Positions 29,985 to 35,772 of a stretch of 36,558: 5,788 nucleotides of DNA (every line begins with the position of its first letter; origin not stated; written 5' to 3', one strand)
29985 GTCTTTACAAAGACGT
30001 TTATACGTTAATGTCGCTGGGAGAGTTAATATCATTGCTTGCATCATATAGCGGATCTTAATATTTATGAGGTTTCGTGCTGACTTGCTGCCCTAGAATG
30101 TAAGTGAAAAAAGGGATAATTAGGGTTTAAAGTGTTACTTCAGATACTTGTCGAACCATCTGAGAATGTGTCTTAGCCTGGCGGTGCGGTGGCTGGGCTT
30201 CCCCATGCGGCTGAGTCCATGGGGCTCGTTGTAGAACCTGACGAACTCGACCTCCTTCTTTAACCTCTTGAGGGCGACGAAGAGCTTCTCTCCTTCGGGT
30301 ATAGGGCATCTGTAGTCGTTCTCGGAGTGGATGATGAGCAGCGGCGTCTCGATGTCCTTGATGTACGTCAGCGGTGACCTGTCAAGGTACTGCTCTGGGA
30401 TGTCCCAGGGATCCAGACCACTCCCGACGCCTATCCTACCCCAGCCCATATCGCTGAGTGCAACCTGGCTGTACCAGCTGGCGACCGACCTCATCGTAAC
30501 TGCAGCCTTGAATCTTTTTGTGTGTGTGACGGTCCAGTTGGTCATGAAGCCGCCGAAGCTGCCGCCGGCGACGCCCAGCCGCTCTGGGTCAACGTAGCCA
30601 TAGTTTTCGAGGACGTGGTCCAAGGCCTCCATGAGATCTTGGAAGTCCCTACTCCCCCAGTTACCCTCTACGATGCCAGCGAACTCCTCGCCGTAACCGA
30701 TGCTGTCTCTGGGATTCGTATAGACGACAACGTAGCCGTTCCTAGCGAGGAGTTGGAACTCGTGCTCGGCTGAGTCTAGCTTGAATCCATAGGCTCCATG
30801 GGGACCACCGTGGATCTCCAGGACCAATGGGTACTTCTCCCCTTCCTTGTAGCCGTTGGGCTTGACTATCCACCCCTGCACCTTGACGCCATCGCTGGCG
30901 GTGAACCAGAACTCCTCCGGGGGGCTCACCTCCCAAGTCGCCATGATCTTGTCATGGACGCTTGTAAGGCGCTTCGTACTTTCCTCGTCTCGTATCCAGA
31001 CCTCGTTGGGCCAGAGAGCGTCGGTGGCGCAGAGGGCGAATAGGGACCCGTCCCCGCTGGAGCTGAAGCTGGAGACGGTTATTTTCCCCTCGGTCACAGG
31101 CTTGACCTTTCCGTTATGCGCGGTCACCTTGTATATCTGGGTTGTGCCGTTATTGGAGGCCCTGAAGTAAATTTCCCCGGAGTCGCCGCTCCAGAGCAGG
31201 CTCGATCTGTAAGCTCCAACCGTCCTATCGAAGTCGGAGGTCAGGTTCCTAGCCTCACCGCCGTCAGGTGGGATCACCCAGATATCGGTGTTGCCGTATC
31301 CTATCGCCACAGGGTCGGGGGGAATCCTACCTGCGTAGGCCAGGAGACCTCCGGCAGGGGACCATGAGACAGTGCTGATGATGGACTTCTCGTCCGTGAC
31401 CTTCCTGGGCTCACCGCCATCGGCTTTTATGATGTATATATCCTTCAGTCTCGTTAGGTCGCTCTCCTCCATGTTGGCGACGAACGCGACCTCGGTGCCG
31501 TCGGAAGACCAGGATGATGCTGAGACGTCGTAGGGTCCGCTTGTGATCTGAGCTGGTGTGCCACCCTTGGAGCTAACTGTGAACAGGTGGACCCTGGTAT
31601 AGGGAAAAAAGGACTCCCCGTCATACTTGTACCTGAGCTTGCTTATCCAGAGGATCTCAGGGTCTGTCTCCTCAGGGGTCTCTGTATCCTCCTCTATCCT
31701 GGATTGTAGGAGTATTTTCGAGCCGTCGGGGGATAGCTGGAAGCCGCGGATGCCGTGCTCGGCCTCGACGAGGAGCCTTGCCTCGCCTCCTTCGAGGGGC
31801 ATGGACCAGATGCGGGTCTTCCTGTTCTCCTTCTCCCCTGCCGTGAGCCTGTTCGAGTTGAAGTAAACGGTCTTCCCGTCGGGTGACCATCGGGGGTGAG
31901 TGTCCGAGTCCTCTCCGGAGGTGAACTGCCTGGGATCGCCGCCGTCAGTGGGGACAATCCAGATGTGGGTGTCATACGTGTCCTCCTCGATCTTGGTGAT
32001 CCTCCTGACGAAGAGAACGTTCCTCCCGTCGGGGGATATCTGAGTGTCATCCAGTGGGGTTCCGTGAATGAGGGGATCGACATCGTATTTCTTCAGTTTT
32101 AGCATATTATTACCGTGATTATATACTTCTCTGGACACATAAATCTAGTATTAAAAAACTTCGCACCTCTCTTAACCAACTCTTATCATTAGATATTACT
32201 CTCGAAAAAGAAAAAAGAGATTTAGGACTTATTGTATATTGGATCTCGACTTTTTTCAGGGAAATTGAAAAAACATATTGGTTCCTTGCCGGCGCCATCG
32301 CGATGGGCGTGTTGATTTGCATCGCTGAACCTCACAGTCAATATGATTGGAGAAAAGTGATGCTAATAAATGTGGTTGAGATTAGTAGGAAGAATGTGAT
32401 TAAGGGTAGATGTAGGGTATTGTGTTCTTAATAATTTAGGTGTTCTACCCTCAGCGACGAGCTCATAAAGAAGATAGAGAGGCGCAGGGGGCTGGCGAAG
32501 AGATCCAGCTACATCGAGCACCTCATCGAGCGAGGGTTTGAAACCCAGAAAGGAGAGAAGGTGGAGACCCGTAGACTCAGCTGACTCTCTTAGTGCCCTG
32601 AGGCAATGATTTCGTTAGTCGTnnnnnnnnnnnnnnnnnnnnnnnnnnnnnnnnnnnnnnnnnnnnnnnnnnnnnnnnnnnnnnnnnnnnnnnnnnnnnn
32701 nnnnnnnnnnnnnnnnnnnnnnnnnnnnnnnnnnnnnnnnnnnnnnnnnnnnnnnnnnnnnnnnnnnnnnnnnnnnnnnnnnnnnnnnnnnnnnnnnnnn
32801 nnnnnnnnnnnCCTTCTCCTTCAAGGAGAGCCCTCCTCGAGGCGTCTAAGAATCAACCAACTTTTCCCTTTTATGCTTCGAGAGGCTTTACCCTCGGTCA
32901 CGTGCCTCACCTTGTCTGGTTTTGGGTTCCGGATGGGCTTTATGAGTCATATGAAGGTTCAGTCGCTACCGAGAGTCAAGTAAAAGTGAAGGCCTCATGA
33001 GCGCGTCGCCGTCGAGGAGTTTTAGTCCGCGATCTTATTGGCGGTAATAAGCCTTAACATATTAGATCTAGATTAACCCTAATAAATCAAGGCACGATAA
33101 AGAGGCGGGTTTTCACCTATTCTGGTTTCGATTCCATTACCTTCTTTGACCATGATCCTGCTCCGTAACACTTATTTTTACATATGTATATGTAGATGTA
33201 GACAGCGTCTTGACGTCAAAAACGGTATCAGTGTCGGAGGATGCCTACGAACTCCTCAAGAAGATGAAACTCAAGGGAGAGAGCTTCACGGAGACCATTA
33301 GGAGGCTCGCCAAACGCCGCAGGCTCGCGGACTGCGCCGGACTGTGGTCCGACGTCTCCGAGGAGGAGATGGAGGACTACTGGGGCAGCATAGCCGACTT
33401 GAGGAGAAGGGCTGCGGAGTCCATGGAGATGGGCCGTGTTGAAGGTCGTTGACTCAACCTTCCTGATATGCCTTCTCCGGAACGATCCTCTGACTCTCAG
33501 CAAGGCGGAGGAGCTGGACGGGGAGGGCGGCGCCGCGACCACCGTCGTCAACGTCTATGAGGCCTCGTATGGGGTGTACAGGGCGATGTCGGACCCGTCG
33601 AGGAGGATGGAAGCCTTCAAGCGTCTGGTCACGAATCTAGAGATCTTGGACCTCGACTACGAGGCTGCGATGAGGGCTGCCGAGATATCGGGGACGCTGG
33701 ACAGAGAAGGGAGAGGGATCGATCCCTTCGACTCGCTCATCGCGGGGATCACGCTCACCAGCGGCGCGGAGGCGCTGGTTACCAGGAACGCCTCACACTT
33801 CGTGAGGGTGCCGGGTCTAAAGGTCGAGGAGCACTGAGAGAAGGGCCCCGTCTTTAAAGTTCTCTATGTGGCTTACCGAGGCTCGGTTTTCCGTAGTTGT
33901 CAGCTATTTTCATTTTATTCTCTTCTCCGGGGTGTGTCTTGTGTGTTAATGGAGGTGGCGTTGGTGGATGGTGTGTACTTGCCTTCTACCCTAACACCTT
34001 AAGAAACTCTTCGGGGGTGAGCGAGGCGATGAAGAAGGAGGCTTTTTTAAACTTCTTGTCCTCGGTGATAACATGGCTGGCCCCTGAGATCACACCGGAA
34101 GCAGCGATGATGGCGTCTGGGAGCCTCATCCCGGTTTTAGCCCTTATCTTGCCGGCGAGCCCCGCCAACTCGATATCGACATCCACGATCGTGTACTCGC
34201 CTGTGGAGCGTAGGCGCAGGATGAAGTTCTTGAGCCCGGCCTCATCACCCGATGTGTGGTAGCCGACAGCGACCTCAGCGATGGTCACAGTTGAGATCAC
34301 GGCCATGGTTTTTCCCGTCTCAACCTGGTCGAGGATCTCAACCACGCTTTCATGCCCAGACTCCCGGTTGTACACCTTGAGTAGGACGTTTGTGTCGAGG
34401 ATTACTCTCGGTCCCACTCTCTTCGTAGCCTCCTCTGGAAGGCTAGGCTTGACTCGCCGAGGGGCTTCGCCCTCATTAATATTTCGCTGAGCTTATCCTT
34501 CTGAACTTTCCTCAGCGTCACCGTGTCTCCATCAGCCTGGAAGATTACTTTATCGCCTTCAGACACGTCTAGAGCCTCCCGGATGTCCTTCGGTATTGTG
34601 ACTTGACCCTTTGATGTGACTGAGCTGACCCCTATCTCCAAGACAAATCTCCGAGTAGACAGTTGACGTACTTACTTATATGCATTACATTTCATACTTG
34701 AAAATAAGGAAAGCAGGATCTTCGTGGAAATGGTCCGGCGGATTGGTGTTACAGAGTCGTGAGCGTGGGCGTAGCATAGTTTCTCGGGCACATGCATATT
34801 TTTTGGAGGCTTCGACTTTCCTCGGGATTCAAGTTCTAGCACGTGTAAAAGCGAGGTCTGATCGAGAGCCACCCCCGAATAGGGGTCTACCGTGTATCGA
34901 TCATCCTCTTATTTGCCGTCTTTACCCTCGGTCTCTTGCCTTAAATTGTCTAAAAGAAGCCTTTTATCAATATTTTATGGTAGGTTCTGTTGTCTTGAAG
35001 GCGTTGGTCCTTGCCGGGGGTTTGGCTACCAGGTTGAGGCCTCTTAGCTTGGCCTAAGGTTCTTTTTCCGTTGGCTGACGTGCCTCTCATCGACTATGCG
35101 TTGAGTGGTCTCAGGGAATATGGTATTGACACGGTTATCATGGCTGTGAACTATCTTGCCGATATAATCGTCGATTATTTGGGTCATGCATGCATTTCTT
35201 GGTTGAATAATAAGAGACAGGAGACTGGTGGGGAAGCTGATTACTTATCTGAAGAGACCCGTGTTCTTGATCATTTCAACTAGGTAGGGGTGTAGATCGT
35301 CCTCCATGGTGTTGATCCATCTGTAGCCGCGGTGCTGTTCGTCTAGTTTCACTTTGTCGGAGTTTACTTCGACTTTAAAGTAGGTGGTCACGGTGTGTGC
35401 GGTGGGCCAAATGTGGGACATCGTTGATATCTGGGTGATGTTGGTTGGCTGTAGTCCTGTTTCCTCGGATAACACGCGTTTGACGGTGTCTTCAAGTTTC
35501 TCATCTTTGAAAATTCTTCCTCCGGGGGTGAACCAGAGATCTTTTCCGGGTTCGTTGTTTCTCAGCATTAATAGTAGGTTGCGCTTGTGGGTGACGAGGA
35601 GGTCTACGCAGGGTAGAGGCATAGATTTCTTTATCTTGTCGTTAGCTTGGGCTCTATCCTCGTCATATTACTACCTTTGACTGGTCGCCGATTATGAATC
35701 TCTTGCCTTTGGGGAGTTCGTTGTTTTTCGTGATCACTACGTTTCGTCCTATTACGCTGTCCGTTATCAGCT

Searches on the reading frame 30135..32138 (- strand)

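Call 11: search_protein_families(library=pfam, proteins=[window:30135-32138:-], max_evalue=0.01)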
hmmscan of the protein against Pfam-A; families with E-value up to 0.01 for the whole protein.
window:30135-32138:- (667 aa): 12 families
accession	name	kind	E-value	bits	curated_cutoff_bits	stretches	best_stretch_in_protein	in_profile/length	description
PF00326.27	Peptidase_S9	-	1.2e-52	178.9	22.6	1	458-667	4-211/213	Prolyl oligopeptidase family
PF00930.27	DPPIV_N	-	9.8e-15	54.6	22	1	183-252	260-328/354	Dipeptidyl peptidase IV (DPP IV) N-terminal region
PF07676.18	PD40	-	1.7e-14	53.8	20.9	1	70-97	2-29/38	WD40-like Beta Propeller Repeat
PF02129.25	Peptidase_S15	-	5e-08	33.4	23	1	416-558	1-135/262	X-Pro dipeptidyl-peptidase (S15 family)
PF20434.5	BD-FAE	-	1.5e-07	31.6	26.8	1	431-620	8-212/215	BD-FAE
PF25174.1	Beta-prop_THOC3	-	4.4e-06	26.3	305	0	200-269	211-272/272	THOC3 beta-propeller domain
PF01738.24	DLH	-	1.4e-05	25.3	21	1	449-648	22-194/217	Dienelactone hydrolase family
PF10647.15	Gmad1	-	1.5e-05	25.5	20.5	0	28-143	24-128/251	Lipoprotein LpqB beta-propeller domain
PF05448.18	AXE1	-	1.8e-05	24.1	21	1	410-549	59-206/321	Acetyl xylan esterase (AXE1)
PF12146.15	Hydrolase_4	-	0.0024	17.6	27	0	594-631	188-225/239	Serine aminopeptidase, S33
PF07859.19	Abhydrolase_3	-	0.0027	17.9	25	0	499-541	49-93/210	alpha/beta hydrolase fold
PF00561.26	Abhydrolase_1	-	0.007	16.5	25.8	0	437-551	1-102/245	alpha/beta hydrolase fold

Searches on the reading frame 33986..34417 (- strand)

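Call 36: search_protein_families(library=pfam, proteins=[window:33986-34417:-], max_evalue=0.01)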
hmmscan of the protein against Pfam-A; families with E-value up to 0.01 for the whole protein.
window:33986-34417:- (143 aa): 3 families
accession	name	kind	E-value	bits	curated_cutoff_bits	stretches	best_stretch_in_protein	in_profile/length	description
PF01850.27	PIN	-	7e-18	65.8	23.6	1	5-127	1-118/120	PIN domain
PF13470.12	PIN_3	-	3.3e-05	25.1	27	1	4-83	1-75/115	PIN domain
PF16289.11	PIN_12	-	0.0027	18.5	32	1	5-55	1-51/172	PIN domain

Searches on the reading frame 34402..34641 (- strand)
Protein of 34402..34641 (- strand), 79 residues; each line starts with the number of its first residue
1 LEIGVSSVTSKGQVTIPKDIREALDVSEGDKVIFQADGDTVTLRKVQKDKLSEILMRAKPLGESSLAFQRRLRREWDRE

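Call 36: search_protein_families(library=pfam, proteins=[window:34402-34641:-], max_evalue=0.01)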
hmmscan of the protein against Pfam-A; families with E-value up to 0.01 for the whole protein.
window:34402-34641:- (79 aa): 2 families
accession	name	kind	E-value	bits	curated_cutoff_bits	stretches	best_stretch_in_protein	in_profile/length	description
PF04014.23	MazE_antitoxin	-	2.6e-14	53.3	24.7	1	7-49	3-46/48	Antidote-toxin recognition MazE, bacterial antitoxin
PF15937.10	PrlF_antitoxin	-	2.4e-06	28.1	32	1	6-52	2-49/99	prlF antitoxin for toxin YhaV_toxin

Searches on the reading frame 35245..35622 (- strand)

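Call 36: search_protein_families(library=pfam, proteins=[window:35245-35622:-], max_evalue=0.01)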
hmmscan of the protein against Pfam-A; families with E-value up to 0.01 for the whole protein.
window:35245-35622:- (125 aa): 2 families
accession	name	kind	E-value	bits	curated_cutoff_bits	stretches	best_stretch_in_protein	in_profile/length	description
PF00293.34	NUDIX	-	1e-14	55.1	21.1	1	4-106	4-116/134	NUDIX domain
PF14815.12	NUDIX_4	-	7.7e-05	22.9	35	1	27-106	24-96/113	NUDIX domain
